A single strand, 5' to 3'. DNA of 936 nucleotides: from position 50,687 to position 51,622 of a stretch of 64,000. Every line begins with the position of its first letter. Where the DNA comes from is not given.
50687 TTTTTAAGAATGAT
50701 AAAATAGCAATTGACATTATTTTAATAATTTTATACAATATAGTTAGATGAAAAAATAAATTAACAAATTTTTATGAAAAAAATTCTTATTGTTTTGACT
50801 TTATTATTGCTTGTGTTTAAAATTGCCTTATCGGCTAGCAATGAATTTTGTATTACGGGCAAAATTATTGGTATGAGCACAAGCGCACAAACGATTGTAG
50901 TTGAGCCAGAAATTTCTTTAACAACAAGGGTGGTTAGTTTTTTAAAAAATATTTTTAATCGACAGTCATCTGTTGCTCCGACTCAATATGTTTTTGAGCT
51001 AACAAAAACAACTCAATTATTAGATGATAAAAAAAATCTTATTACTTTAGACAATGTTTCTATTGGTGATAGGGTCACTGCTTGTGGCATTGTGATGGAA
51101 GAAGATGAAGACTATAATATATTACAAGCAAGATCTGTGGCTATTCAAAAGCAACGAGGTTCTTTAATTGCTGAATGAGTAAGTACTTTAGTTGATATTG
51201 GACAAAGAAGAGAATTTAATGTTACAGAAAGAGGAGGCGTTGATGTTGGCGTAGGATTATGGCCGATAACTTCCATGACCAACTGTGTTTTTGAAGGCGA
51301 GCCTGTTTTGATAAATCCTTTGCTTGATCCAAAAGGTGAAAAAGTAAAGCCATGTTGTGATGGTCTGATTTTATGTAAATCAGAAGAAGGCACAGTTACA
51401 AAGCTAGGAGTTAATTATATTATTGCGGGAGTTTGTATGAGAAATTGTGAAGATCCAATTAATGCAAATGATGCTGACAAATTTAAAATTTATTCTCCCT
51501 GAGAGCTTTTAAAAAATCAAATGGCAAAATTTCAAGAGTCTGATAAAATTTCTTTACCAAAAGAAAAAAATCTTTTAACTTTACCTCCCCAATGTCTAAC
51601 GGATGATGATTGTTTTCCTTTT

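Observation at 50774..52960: About 728-aa secreted cysteine-rich protein with a Kazal-like motif: eukaryote-style extracellular modules in a reduced bacterium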

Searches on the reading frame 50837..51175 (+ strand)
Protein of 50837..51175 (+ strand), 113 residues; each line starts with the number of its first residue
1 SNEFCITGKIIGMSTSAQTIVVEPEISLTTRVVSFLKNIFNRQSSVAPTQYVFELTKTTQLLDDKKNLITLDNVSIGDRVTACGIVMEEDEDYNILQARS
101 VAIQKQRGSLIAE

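Call 26: search_protein_families(library=pfam, proteins=[window:50837-51175:+], max_evalue=10)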
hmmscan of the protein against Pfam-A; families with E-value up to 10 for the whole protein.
seq(113 aa): 0 families

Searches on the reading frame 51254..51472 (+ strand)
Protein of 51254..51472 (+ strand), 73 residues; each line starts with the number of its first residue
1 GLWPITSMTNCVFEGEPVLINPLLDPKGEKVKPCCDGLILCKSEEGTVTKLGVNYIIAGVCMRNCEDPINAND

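Call 100: find_related_loci(query=A10, collection=metagenome_contigs, flank=6000)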
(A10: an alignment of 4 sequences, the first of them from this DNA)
Query A10 (73 aa) in metagenome_contigs; peptide patterns used: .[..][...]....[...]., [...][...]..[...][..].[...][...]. (x = any residue, [..] = any of these).
75 stretches matched a pattern; 4 encode a relative of the query (tblastn E <= 1e-3); 4 distinct loci.
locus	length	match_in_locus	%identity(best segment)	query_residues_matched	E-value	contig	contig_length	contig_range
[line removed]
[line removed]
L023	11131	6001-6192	38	10-65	3e-8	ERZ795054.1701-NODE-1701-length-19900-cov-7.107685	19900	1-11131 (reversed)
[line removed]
